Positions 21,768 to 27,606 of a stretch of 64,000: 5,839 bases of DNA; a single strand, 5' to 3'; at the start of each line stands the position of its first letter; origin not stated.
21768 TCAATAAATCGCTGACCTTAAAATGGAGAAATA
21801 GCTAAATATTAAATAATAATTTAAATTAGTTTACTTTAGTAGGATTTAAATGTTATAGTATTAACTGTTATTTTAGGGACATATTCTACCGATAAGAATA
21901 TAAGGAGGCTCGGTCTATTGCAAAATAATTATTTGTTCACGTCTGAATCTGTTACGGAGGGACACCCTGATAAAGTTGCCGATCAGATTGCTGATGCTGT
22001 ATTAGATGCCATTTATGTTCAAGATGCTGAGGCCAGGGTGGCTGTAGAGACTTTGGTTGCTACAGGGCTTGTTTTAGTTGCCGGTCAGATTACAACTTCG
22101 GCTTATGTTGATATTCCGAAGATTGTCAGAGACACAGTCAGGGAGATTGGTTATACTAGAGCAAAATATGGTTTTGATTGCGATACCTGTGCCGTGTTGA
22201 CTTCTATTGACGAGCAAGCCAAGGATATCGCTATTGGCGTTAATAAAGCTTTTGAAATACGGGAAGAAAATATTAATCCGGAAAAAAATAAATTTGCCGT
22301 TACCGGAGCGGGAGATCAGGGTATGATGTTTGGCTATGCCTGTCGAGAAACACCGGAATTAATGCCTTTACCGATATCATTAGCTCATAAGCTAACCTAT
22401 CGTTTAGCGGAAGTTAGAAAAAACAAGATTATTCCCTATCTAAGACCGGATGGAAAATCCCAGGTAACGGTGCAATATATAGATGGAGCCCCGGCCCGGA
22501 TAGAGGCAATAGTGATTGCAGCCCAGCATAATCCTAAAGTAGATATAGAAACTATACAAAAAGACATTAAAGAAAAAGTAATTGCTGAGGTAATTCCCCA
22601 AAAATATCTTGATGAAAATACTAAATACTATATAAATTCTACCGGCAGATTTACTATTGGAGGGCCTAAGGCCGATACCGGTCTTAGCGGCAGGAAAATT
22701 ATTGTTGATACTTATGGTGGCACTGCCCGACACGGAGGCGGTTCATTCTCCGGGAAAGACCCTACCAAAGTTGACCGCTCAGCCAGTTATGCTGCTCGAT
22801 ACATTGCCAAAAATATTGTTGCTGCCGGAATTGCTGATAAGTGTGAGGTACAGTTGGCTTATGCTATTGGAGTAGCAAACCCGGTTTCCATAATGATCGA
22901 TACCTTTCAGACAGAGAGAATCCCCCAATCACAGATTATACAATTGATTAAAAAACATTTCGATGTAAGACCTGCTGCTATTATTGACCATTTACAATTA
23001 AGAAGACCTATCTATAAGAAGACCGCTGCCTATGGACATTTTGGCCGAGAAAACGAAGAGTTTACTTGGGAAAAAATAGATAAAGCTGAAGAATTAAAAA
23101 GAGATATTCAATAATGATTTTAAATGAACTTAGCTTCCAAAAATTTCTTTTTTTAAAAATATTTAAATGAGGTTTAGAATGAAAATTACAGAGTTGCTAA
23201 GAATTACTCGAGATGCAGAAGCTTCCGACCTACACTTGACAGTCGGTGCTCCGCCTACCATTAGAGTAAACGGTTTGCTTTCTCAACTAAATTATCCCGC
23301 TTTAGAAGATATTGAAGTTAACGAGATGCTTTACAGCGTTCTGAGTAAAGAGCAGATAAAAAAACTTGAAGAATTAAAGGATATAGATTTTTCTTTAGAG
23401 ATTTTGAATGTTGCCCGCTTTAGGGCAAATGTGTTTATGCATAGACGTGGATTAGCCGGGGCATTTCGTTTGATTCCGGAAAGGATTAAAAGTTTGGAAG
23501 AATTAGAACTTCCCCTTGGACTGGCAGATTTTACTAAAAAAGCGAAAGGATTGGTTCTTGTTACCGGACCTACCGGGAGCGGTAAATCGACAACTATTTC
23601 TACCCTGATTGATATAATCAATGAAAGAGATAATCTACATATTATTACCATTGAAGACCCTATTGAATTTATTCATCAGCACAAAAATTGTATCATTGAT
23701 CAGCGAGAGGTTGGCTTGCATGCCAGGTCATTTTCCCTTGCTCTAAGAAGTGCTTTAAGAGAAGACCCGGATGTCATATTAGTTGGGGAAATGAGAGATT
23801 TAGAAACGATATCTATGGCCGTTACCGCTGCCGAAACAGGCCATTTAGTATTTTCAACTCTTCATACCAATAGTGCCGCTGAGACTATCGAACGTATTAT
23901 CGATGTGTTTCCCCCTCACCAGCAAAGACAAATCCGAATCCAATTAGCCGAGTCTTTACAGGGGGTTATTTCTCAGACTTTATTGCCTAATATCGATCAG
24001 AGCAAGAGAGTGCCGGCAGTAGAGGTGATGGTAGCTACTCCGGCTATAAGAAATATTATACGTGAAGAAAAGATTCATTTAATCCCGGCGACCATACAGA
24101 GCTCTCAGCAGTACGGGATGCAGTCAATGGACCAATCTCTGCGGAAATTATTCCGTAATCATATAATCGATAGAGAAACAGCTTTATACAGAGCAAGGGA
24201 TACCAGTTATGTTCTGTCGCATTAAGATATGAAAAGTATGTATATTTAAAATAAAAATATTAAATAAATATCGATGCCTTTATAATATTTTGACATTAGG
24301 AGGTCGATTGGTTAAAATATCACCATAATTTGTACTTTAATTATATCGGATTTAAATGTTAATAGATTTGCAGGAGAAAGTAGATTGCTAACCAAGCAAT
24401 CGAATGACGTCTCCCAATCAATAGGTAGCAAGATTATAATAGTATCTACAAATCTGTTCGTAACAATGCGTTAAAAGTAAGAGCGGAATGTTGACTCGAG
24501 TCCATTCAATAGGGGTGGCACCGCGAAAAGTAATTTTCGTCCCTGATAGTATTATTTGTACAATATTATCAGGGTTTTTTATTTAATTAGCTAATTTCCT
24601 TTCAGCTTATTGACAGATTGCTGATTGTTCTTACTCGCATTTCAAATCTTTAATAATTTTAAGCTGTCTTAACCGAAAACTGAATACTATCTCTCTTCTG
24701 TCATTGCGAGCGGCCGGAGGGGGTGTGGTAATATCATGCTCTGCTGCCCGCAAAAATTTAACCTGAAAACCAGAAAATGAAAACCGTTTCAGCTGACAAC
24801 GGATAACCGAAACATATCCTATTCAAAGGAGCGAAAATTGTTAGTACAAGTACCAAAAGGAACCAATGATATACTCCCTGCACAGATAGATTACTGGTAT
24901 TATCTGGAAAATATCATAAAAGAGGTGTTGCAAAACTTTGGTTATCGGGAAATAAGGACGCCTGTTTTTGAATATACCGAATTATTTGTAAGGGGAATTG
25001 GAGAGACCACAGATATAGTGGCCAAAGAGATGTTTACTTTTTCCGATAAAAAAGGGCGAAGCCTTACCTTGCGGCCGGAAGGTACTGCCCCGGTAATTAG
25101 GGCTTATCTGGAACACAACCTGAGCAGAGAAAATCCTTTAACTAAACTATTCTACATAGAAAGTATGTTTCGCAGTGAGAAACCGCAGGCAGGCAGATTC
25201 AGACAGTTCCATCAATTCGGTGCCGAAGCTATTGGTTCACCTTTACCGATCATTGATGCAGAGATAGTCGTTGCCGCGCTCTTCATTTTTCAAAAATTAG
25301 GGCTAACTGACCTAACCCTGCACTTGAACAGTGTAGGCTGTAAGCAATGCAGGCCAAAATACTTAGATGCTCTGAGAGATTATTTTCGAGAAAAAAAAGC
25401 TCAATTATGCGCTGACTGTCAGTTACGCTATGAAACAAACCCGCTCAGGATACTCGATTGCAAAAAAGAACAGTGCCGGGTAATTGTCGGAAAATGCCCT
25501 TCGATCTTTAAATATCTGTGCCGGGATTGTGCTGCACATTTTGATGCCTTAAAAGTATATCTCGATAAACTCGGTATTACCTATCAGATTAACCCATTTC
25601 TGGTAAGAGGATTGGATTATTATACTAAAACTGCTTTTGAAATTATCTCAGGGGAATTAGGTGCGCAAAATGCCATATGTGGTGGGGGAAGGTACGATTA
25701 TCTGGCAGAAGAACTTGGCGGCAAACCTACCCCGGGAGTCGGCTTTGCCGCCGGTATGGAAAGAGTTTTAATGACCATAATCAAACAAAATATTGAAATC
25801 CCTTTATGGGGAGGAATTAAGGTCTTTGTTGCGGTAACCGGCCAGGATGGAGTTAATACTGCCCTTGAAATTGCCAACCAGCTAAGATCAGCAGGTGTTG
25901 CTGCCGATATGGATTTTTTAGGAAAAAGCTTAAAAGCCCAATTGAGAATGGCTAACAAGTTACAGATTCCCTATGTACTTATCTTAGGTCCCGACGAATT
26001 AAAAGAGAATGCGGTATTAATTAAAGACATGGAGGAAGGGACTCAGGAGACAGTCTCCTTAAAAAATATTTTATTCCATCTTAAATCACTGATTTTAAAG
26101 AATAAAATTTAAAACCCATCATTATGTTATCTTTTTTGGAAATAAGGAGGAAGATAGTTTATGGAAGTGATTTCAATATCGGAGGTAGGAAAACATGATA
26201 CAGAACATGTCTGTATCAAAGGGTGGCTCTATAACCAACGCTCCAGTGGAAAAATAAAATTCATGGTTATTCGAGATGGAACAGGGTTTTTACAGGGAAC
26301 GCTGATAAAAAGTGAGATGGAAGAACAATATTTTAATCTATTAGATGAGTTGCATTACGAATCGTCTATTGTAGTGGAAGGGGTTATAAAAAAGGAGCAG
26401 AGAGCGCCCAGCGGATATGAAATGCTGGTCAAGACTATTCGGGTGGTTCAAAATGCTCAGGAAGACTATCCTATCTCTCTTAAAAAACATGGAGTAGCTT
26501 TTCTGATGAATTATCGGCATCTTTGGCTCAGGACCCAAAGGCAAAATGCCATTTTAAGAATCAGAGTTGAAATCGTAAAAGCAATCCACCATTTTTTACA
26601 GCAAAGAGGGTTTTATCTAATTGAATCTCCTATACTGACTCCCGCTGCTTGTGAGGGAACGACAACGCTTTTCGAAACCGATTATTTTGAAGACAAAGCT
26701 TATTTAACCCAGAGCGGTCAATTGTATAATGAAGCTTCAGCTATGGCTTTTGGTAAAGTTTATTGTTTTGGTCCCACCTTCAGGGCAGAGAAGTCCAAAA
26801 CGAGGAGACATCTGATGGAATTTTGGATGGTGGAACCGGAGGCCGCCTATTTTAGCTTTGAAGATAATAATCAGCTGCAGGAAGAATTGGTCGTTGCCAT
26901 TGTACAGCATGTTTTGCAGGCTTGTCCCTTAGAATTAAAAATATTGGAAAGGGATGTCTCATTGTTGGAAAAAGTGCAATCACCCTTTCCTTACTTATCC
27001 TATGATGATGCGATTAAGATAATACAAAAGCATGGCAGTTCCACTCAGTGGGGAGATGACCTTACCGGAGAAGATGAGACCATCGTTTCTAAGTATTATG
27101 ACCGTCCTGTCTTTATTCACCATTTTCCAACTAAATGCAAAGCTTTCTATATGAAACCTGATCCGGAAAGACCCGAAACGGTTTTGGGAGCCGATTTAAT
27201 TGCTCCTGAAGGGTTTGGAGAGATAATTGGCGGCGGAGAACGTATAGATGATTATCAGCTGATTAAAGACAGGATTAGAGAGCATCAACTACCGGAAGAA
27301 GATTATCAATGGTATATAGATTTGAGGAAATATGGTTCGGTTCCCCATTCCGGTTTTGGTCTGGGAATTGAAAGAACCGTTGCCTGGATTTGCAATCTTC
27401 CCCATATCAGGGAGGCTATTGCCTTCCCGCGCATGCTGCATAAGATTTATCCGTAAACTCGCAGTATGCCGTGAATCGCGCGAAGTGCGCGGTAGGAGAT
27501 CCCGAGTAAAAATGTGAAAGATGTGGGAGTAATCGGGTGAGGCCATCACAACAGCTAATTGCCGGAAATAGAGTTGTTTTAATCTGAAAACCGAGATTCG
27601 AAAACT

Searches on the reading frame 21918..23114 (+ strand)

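Call 63: search_protein_families(library=pfam, proteins=[window:21918-23114:+], max_evalue=0.00001)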
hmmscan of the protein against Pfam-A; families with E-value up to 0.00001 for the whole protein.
window:21918-23114:+ (398 aa): 3 families
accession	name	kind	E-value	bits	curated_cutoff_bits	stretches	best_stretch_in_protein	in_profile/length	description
PF02773.21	S-AdoMet_synt_C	-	6.3e-69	230.7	25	1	247-386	1-138/138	S-adenosylmethionine synthetase, C-terminal domain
PF02772.21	S-AdoMet_synt_M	-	1.8e-50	170.5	29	1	129-245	2-120/120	S-adenosylmethionine synthetase, central domain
PF00438.25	S-AdoMet_synt_N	-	4.2e-43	146.4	33.1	1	4-101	1-98/99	S-adenosylmethionine synthetase, N-terminal domain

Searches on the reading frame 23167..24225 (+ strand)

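Call 64: search_protein_families(library=pfam, proteins=[window:23167-24225:+], max_evalue=0.00001)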
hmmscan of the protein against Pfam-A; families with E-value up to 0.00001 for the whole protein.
window:23167-24225:+ (352 aa): 1 family
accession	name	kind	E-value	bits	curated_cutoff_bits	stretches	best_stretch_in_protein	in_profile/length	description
PF00437.27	T2SSE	-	2.5e-49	168.4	24.9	1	119-290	134-288/370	Type II/IV secretion system protein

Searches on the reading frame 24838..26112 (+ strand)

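Call 64: search_protein_families(library=pfam, proteins=[window:24838-26112:+], max_evalue=0.00001)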
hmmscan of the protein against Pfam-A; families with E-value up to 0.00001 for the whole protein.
window:24838-26112:+ (424 aa): 3 families
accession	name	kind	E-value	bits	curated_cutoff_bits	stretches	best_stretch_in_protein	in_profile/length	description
PF13393.11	tRNA-synt_His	-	1.1e-47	163.2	25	1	8-310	1-308/308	Histidyl-tRNA synthetase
PF03129.25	HGTP_anticodon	-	1.8e-15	57.3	21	1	328-412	1-88/94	Anticodon binding domain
PF00587.30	tRNA-synt_2b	-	2.9e-15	57.2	29.3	1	66-318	1-179/179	tRNA synthetase class II core domain (G, H, P, S and T)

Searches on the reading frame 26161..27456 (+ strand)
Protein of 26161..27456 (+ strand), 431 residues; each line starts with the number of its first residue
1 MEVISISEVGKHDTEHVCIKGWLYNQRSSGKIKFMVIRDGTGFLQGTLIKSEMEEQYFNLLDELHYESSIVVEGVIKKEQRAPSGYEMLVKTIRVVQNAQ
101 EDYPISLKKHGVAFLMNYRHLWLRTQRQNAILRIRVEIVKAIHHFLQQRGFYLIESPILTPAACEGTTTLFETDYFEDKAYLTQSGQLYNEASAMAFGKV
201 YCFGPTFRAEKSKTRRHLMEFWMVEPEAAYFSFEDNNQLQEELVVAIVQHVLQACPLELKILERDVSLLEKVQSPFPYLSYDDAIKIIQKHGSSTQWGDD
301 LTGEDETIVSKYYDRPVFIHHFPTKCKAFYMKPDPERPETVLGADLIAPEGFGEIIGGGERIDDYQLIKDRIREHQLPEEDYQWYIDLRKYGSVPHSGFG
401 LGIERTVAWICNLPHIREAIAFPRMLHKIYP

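Call 64: search_protein_families(library=pfam, proteins=[window:26161-27456:+], max_evalue=0.00001)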
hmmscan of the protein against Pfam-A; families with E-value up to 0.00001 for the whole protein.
window:26161-27456:+ (431 aa): 2 families
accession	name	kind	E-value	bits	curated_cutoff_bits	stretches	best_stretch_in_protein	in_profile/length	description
PF00152.25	tRNA-synt_2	-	6.4e-72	242.7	25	1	115-425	5-307/308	tRNA synthetases class II (D, K and N)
PF01336.31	tRNA_anti-codon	-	1.9e-13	50.6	27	1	17-96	1-75/75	OB-fold nucleic acid binding domain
